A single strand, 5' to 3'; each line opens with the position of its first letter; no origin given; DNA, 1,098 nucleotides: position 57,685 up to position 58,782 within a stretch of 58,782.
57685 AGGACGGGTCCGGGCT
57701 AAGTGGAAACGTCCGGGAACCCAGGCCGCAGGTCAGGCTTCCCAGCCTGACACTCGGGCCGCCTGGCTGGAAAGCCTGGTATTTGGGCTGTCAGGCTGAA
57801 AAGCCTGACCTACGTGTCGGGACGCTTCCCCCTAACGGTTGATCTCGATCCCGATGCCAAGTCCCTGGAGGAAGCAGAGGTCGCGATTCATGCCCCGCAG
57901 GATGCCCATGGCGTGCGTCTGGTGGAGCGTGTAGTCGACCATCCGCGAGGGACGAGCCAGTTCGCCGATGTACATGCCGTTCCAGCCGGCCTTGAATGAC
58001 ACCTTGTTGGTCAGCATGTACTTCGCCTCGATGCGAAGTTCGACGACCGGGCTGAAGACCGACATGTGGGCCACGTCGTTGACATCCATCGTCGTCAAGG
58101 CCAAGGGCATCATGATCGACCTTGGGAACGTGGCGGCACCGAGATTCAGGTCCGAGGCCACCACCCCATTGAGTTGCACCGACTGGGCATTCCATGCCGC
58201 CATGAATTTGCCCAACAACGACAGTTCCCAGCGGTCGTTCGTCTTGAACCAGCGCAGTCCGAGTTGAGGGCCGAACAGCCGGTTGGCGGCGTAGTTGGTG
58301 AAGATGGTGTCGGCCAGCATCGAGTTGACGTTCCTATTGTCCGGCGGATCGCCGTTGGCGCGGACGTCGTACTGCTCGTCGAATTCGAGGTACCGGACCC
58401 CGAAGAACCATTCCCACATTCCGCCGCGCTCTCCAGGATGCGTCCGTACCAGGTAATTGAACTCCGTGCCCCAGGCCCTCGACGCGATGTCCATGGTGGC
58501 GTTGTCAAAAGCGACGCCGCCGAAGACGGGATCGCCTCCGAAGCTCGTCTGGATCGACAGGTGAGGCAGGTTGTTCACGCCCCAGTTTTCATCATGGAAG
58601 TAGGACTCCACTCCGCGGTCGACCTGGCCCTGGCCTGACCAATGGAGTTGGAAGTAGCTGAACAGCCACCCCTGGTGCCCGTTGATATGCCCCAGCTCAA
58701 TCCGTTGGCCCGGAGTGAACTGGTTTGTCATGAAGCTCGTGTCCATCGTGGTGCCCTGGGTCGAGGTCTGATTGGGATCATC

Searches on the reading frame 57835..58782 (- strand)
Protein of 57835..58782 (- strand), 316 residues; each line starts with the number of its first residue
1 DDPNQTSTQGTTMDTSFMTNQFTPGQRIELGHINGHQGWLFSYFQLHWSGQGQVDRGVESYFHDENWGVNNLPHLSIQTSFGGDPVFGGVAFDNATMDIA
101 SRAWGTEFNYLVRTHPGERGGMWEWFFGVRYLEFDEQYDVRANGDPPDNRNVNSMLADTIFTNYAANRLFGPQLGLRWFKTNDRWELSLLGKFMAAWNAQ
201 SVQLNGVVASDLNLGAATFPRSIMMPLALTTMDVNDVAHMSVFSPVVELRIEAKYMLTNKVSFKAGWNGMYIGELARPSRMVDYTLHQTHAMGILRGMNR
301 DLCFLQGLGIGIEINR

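Call 15: search_protein_families(library=pfam, proteins=[window:57835-58782:-], max_evalue=0.01)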
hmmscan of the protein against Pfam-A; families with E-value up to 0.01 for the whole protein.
window:57835-58782:- (316 aa): 1 family
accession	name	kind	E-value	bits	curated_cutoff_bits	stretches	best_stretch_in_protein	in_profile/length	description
PF07585.17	BBP7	-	1.9e-14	54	26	1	118-313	146-347/350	Putative beta barrel porin-7 (BBP7)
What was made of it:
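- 57835..58782 (-): 3' part of a BBP7-family putative outer-membrane beta-barrel gene. It is convergent with B and runs off the window end. Pfam BBP7 E = 1.9e-14 (call 15).
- On Planctomycetes giant surface proteins with the PF07595-type leader: The flanking BBP7 family is planctomycete-typical (call 15).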
